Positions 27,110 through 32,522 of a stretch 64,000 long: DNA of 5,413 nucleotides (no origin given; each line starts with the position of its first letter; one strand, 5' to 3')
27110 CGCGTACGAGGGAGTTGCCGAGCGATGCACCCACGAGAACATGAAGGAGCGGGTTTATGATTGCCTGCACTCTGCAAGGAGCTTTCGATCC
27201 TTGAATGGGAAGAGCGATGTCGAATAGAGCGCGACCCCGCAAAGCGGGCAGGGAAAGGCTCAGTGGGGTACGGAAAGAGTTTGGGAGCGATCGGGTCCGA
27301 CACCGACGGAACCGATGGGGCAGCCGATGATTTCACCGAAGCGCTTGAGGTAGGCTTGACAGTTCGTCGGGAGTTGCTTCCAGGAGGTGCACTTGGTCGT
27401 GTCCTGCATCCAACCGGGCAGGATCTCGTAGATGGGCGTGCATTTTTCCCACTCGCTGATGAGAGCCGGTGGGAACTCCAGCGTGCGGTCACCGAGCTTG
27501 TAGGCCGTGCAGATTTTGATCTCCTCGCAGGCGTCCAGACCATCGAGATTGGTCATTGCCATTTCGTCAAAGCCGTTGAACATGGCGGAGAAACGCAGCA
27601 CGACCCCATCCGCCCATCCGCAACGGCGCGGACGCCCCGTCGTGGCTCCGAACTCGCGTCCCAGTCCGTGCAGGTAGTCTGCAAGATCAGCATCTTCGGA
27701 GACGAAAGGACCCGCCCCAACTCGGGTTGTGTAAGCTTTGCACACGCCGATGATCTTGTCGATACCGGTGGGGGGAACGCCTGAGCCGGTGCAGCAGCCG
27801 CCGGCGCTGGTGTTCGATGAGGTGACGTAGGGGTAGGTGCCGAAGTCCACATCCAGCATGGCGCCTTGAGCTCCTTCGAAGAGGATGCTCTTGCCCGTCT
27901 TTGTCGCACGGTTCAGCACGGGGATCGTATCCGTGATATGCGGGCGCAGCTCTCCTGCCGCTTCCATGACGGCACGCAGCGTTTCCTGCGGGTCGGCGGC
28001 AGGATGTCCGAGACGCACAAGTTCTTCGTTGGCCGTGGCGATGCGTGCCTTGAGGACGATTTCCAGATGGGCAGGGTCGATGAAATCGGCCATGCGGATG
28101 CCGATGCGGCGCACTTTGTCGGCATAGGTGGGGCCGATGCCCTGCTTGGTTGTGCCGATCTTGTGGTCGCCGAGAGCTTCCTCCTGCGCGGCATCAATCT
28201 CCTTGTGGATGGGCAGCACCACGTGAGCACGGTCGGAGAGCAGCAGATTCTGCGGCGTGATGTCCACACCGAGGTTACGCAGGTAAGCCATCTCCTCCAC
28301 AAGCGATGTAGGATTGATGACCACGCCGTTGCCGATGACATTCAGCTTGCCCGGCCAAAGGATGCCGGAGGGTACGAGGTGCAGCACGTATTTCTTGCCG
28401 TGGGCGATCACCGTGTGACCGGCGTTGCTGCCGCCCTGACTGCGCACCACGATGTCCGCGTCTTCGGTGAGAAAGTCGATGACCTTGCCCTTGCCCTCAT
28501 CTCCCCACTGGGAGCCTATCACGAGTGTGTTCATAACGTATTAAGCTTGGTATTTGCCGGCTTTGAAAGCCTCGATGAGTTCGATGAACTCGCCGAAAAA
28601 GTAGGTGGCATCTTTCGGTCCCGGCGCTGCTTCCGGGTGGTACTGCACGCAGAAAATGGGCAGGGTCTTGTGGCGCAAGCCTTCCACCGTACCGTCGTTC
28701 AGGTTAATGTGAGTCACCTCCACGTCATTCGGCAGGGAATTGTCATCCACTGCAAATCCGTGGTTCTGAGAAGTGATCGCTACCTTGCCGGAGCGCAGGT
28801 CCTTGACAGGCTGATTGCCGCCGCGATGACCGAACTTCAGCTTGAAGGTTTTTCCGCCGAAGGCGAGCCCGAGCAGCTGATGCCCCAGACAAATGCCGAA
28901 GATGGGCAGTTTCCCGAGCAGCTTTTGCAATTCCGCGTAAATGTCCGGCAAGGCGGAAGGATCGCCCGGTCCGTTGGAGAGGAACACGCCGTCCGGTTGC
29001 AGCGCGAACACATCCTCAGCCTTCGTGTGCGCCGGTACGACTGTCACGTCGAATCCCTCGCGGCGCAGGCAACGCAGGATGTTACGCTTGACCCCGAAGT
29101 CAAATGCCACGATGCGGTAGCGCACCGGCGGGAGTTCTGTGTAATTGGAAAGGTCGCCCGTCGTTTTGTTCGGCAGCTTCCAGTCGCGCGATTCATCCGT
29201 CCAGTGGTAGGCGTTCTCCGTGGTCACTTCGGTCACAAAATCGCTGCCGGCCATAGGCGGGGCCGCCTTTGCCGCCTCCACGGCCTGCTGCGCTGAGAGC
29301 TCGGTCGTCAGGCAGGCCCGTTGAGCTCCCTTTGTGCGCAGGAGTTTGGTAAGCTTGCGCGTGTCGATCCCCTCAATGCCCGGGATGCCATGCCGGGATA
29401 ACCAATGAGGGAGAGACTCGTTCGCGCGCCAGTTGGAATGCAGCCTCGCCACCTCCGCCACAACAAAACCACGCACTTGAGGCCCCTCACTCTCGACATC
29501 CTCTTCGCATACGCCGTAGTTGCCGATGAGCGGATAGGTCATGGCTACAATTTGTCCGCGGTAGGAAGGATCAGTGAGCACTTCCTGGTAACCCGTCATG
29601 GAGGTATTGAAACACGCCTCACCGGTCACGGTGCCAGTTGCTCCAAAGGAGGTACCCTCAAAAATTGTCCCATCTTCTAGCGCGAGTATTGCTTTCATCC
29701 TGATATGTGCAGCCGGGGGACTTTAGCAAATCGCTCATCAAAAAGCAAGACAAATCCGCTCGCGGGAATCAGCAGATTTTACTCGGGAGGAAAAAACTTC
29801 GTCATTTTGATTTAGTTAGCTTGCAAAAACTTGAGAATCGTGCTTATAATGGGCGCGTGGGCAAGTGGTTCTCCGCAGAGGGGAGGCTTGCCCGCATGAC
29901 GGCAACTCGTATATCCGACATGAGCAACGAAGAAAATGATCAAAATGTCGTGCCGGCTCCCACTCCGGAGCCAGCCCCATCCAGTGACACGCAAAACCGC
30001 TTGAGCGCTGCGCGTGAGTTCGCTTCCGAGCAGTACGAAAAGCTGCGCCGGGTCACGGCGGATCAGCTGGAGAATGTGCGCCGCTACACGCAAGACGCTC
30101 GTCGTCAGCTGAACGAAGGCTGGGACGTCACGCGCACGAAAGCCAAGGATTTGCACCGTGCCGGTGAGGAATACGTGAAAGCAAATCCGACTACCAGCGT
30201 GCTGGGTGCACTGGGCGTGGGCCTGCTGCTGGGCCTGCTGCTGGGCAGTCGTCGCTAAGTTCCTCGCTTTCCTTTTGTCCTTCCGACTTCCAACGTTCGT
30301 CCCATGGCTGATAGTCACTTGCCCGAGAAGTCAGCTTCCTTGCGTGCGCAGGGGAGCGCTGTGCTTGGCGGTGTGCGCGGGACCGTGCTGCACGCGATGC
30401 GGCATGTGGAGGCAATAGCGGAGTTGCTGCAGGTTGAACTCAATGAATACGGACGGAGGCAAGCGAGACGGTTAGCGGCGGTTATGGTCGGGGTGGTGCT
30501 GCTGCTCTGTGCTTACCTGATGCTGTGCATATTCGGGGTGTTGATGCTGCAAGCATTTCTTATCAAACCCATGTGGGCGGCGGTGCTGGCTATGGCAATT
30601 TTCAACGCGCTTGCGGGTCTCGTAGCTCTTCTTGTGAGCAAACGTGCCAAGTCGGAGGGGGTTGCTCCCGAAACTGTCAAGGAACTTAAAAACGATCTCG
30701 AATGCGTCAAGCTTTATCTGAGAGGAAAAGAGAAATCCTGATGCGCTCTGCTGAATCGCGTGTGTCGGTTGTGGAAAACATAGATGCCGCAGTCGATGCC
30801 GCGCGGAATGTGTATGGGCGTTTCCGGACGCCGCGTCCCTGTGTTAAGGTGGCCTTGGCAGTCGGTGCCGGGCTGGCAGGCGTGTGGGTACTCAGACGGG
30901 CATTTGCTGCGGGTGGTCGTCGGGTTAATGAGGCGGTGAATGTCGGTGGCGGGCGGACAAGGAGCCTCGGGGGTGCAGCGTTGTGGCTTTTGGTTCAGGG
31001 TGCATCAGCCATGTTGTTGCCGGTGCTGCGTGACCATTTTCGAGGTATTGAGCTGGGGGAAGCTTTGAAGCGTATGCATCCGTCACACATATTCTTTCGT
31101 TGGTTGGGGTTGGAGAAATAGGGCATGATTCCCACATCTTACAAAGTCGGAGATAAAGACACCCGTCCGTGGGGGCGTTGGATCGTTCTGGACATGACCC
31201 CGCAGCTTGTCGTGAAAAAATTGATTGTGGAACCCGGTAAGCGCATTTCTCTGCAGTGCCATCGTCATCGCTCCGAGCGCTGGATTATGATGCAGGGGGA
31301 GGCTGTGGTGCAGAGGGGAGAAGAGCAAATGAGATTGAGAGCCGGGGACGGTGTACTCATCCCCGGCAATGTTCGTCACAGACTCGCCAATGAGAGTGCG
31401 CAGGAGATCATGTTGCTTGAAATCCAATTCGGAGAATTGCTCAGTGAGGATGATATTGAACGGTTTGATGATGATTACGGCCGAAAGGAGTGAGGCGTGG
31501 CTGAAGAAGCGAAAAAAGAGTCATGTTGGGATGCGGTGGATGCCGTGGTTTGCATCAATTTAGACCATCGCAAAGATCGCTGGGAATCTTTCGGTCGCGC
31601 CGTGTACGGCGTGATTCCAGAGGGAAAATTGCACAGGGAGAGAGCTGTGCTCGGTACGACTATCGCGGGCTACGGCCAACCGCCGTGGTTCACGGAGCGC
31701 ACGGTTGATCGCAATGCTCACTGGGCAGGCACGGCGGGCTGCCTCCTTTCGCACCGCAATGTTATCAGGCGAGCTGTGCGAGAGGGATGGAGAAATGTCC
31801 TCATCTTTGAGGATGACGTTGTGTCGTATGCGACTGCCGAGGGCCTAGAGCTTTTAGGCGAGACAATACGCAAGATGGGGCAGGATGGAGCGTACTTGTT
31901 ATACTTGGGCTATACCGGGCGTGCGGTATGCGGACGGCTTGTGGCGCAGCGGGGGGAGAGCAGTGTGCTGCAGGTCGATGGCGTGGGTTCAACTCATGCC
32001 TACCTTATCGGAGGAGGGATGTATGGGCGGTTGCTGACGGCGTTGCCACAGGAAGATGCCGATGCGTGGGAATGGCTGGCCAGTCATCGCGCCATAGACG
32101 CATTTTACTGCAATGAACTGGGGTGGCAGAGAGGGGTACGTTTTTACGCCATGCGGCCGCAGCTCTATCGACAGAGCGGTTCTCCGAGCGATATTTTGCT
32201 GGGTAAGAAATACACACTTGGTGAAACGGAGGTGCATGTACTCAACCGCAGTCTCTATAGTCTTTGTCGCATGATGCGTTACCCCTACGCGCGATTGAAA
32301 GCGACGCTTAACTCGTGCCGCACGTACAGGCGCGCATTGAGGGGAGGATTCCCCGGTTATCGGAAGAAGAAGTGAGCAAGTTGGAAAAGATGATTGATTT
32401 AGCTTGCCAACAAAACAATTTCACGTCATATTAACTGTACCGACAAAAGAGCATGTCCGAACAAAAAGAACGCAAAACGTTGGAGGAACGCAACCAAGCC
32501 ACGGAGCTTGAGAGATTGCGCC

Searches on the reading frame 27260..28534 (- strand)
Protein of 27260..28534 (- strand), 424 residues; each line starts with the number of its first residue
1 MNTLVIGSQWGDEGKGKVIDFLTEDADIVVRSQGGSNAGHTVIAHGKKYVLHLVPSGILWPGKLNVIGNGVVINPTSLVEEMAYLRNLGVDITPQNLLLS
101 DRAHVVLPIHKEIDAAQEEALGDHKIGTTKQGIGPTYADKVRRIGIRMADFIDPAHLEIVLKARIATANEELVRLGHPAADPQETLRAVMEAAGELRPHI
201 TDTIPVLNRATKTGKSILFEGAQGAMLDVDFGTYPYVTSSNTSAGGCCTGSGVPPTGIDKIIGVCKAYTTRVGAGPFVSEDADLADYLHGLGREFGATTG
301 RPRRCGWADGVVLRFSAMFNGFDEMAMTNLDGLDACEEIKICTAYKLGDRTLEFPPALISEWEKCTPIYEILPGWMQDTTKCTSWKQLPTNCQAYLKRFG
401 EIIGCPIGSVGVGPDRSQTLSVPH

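Call 7: search_protein_families(library=pfam, proteins=[window:27260-28534:-])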
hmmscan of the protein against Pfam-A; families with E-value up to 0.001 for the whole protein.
window:27260-28534:- (424 aa): 1 family
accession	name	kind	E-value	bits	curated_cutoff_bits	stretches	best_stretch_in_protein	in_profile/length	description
PF00709.27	Adenylsucc_synt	-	6.5e-172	572.4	27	1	5-419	2-415/416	Adenylosuccinate synthetase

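Call 26: find_encoding_contigs(protein=window:27260-28534:-, flank=8000, max_places=10)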
Protein window:27260-28534:- (424 aa): 20 contigs read that carry it; 10 places shown.
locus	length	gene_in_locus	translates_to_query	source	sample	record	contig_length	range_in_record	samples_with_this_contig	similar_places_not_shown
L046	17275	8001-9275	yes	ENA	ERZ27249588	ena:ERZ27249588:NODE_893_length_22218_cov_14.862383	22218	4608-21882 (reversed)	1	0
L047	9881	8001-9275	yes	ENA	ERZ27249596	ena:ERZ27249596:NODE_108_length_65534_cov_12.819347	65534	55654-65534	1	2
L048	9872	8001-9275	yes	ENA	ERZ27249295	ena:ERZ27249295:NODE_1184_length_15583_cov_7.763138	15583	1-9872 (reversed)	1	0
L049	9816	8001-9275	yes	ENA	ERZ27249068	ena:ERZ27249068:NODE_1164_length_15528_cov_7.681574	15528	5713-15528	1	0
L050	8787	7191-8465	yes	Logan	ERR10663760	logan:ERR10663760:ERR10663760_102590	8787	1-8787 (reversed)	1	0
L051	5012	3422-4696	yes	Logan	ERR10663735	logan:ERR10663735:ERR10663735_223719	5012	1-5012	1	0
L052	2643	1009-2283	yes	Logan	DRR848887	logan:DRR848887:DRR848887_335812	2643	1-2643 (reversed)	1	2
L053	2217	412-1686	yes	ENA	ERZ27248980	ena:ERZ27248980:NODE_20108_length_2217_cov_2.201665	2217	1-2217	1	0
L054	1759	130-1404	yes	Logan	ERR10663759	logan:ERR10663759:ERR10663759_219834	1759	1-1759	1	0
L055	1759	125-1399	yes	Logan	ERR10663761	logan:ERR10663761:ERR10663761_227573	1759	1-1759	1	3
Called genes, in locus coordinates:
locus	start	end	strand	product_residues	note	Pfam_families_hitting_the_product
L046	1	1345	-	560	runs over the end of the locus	?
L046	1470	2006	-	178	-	PF05198:IF3_N, PF00707:IF3_C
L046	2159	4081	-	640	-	PF07973:tRNA_SAD, PF00587:tRNA-synt_2b, PF03129:HGTP_anticodon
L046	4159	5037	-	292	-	-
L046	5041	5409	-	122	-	PF01050:MannoseP_isomer, PF07883:Cupin_2, PF12852:Cupin_6 (faint)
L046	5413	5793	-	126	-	-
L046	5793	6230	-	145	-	PF07332:Phage_holin_3_6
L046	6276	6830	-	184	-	PF19029:DUF883_C (weak)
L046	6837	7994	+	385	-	PF00988:CPSase_sm_chain, PF00117:GATase, PF07722:Peptidase_C26 (faint)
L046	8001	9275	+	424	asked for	PF00709:Adenylsucc_synt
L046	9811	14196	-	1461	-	PF03797:Autotransporter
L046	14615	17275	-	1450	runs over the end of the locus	PF03797:Autotransporter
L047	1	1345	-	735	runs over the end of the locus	PF01384:PHO4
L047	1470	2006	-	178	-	PF05198:IF3_N, PF00707:IF3_C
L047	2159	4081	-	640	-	PF07973:tRNA_SAD, PF00587:tRNA-synt_2b, PF03129:HGTP_anticodon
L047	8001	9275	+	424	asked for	PF00709:Adenylsucc_synt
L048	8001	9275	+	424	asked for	PF00709:Adenylsucc_synt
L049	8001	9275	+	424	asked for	PF00709:Adenylsucc_synt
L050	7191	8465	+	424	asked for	PF00709:Adenylsucc_synt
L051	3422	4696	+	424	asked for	PF00709:Adenylsucc_synt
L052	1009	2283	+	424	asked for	PF00709:Adenylsucc_synt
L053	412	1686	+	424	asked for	PF00709:Adenylsucc_synt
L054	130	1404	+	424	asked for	PF00709:Adenylsucc_synt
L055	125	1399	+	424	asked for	PF00709:Adenylsucc_synt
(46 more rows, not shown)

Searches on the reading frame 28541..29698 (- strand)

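Call 7: search_protein_families(library=pfam, proteins=[window:28541-29698:-])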
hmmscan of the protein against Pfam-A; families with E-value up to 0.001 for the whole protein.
window:28541-29698:- (385 aa): 3 families
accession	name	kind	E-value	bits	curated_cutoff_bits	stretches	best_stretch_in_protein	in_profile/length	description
PF00117.34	GATase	-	2.2e-55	187.7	22.8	1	198-373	2-189/190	Glutamine amidotransferase class-I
PF00988.28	CPSase_sm_chain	-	2.7e-55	186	27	1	5-130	1-126/126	Carbamoyl-phosphate synthase small chain, CPSase domain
PF07722.19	Peptidase_C26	-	1.9e-09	38.1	20.5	1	263-285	105-127/219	Peptidase C26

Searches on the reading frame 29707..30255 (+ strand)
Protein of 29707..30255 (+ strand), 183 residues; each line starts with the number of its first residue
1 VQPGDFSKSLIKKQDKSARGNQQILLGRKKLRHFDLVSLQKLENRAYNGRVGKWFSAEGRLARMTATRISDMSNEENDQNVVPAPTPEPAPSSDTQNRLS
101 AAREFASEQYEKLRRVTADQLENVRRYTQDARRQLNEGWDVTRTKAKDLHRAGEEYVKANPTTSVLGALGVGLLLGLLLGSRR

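Call 33: search_protein_families(library=pfam, proteins=[window:29707-30255:+], max_evalue=0.01)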
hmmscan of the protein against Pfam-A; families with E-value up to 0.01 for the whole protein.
window:29707-30255:+ (183 aa): 1 family
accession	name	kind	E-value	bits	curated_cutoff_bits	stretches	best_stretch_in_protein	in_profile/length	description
PF19029.5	DUF883_C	-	1.3e-05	25.2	27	1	154-182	2-29/30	DUF883 C-terminal glycine zipper region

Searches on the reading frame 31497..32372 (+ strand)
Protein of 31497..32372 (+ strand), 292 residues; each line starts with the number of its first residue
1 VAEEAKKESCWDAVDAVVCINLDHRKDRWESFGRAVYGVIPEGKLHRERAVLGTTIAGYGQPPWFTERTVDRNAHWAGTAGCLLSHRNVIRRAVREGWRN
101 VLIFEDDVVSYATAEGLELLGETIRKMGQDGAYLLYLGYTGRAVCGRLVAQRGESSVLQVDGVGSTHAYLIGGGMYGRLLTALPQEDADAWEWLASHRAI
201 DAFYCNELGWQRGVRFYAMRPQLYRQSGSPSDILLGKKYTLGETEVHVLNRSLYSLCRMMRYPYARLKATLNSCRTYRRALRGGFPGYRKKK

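Call 32: search_protein_families(library=pfam, proteins=[window:31497-32372:+], max_evalue=0.01)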
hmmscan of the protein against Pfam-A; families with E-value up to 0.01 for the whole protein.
window:31497-32372:+ (292 aa): 1 family
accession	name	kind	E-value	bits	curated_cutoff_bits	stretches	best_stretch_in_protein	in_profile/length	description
PF01755.23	Glyco_transf_25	-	0.00029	21.2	24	1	78-109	66-97/199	Glycosyltransferase family 25 (LPS biosynthesis protein)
